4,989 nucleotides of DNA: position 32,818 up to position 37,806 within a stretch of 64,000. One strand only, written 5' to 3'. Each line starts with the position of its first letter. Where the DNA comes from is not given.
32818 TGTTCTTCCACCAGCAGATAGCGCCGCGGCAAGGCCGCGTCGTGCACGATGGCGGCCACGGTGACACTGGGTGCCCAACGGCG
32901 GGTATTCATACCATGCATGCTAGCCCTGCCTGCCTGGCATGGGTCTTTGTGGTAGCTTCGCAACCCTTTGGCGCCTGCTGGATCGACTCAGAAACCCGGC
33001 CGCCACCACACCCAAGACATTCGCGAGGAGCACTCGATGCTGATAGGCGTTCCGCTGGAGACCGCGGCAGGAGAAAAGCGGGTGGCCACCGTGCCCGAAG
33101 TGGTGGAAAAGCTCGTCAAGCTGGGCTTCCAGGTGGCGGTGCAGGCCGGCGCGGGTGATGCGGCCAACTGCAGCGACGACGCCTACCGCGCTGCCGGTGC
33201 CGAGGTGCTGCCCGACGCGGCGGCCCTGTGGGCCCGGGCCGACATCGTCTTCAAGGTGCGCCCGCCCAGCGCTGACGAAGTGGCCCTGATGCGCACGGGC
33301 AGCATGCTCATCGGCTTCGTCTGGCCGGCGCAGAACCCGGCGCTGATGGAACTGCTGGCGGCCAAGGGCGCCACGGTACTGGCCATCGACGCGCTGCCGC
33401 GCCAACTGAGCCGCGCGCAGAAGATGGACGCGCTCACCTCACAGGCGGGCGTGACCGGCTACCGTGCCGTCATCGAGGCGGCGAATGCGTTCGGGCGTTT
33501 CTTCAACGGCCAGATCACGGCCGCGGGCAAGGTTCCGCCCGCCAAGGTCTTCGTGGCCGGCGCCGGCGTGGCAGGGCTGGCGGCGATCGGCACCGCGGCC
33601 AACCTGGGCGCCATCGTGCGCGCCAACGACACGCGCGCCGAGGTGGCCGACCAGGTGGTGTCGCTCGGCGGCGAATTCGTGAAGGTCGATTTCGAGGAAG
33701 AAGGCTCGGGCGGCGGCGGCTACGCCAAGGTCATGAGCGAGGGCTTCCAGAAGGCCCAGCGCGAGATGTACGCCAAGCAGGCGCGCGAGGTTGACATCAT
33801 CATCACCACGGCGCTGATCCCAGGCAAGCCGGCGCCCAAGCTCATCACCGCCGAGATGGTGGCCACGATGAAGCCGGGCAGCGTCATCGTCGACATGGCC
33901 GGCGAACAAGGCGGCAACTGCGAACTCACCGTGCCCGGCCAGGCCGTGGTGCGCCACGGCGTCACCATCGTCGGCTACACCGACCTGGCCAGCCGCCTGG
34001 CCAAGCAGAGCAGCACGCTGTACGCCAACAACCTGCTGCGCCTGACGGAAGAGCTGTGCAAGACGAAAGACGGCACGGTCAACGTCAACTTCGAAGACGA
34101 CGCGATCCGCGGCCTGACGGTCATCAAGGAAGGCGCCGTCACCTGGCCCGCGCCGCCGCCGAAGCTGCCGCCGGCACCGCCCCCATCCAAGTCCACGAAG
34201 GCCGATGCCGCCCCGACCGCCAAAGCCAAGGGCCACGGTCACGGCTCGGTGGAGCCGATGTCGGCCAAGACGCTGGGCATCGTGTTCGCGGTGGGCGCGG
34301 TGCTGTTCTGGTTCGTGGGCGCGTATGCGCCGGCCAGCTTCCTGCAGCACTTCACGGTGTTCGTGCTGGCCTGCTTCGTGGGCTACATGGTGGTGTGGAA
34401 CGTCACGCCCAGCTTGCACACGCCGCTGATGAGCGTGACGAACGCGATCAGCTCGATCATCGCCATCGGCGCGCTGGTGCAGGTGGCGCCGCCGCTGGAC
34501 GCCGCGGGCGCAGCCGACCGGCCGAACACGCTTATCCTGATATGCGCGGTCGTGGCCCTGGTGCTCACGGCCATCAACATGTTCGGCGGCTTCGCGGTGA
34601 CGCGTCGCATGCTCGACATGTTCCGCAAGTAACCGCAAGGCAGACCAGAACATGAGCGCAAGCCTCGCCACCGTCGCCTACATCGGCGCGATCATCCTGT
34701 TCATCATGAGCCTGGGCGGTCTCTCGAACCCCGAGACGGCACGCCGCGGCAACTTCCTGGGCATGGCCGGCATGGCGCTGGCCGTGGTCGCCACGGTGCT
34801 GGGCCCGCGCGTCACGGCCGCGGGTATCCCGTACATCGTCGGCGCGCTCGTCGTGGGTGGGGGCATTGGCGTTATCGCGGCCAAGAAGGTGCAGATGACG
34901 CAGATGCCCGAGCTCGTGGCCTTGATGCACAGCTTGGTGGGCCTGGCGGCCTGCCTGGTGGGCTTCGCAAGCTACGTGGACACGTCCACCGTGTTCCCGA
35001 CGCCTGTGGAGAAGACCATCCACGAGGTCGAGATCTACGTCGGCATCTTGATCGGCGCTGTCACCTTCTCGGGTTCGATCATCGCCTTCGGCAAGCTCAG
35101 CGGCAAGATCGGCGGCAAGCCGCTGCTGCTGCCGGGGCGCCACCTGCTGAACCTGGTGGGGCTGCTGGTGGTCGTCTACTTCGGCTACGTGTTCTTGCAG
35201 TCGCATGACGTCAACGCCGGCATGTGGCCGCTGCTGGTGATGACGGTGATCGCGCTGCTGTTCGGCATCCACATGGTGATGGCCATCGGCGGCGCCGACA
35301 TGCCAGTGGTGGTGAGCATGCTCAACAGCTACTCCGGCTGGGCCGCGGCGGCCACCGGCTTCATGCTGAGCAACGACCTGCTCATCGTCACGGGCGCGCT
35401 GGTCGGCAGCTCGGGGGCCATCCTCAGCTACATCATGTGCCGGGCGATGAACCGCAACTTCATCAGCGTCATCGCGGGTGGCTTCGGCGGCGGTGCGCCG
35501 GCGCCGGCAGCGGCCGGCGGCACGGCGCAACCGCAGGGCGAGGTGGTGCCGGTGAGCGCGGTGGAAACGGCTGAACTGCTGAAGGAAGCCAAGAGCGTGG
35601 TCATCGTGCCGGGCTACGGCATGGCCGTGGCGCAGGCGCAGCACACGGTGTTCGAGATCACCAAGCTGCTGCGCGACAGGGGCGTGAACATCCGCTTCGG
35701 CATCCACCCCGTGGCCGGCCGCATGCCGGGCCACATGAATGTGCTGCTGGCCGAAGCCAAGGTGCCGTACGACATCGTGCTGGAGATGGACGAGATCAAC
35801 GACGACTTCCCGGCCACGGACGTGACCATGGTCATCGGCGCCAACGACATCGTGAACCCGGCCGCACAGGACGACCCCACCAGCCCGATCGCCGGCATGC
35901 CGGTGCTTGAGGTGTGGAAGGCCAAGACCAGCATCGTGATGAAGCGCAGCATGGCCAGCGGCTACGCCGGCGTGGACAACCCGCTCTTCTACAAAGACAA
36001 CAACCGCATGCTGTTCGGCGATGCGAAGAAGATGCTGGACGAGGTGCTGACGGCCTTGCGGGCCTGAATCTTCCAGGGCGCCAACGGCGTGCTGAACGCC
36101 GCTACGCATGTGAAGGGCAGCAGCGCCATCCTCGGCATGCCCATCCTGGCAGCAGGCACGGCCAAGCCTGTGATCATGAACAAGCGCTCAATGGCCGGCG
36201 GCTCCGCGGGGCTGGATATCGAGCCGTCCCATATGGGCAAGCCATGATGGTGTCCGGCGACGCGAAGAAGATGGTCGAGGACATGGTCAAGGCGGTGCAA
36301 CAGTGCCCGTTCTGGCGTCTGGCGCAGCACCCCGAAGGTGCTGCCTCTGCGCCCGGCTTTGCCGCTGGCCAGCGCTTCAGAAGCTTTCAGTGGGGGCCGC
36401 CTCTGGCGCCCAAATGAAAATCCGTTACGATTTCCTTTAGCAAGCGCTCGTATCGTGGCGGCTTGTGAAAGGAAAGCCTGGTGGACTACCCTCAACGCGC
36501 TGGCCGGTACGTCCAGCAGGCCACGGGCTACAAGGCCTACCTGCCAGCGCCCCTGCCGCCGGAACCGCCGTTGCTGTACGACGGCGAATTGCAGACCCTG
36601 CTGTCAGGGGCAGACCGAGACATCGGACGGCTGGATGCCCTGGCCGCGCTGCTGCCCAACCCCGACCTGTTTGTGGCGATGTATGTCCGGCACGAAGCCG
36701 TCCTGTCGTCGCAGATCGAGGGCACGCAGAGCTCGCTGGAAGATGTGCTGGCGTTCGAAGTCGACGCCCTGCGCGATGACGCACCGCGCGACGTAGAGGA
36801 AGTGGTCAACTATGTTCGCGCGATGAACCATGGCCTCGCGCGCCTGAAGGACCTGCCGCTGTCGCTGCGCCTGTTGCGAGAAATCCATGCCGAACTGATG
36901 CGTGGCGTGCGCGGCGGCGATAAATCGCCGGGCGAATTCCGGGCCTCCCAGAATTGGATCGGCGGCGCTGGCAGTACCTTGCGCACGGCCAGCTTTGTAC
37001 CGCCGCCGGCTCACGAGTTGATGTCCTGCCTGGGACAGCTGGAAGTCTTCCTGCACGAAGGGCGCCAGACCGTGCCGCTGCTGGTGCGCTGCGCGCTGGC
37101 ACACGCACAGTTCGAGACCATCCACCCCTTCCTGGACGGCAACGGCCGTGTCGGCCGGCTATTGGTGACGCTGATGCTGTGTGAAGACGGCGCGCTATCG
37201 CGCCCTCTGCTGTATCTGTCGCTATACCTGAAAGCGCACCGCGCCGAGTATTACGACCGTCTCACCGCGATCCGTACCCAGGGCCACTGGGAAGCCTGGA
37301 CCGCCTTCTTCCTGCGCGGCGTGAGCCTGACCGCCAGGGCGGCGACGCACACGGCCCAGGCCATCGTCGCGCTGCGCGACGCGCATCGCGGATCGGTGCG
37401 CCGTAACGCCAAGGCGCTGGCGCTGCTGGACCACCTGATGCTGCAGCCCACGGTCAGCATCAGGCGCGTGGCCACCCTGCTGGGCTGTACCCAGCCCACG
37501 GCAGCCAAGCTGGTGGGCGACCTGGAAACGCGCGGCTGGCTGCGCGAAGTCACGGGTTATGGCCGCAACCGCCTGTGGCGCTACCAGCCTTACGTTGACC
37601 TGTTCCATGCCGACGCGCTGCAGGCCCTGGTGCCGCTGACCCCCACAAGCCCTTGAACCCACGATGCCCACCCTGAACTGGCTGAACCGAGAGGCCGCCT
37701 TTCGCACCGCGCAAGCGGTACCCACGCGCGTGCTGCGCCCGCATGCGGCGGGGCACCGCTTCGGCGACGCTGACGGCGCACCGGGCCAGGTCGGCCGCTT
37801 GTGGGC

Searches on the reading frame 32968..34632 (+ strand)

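Call 49: search_protein_families(library=pfam, proteins=[window:32968-34632:+], max_evalue=0.001)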
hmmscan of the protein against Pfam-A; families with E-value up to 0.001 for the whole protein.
window:32968-34632:+ (554 aa): 3 families
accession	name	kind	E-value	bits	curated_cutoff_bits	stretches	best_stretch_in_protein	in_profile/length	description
PF01262.27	AlaDh_PNT_C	-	2.4e-68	230.2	23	1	167-393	1-213/214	Alanine dehydrogenase/PNT, C-terminal domain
PF05222.21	AlaDh_PNT_N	-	1.4e-45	155.3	30.4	1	27-162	1-135/136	Alanine dehydrogenase/PNT, N-terminal domain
PF12769.12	PNTB_4TM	-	2e-32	111.9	26.2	1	461-554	1-85/85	4TM region of pyridine nucleotide transhydrogenase, mitoch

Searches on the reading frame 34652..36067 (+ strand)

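Call 49: search_protein_families(library=pfam, proteins=[window:34652-36067:+], max_evalue=0.001)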
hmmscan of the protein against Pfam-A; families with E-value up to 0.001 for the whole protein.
window:34652-36067:+ (471 aa): 1 family
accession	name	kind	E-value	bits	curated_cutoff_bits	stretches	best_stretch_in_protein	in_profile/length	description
PF02233.22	PNTB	-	6.1e-200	665.4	31.7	1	7-467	2-455/456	NAD(P) transhydrogenase beta subunit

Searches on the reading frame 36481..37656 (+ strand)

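Call 49: search_protein_families(library=pfam, proteins=[window:36481-37656:+], max_evalue=0.001)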
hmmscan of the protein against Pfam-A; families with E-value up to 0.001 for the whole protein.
window:36481-37656:+ (391 aa): 5 families
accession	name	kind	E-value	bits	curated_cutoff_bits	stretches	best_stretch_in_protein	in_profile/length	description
PF13784.11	Fic_N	-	2.2e-27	95.3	26.7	1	40-119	3-81/82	Fic/DOC family N-terminal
PF02661.23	Fic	-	1.4e-18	68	24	1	126-233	1-93/93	Fic/DOC family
PF11972.14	HTH_13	-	9.9e-07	29.1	26.1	1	315-366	4-51/54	HTH DNA binding domain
PF09339.16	HTH_IclR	-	9.2e-06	25.8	22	1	310-356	3-50/52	IclR helix-turn-helix domain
PF12802.13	MarR_2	-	0.00017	22.1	27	1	312-356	7-52/61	MarR family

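Call 87: search_protein_families(library=padloc, proteins=[window:36481-37656:+], max_evalue=0.001)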
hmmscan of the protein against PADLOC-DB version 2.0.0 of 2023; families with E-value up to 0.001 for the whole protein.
window:36481-37656:+ (391 aa): 7 families
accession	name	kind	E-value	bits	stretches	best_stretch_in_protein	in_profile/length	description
PDLC03963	SoFic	-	8.3e-119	395.2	1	16-376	5-359/361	-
PDLC04966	PDC-S24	-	9.3e-19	65.6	1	124-263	229-367/497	-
PDLC04840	PDC-S04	-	2.2e-18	64.8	1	73-236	16-177/227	-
PDLC04836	PDC-S04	-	5.2e-17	59.8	1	76-267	33-215/244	-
PDLC04837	PDC-S04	-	6.5e-16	56.3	1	99-231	58-181/234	-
PDLC04839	PDC-S04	-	3.5e-10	37.9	1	167-259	94-181/205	-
PDLC04838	PDC-S04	-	5.1e-05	21.2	1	128-237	64-166/209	-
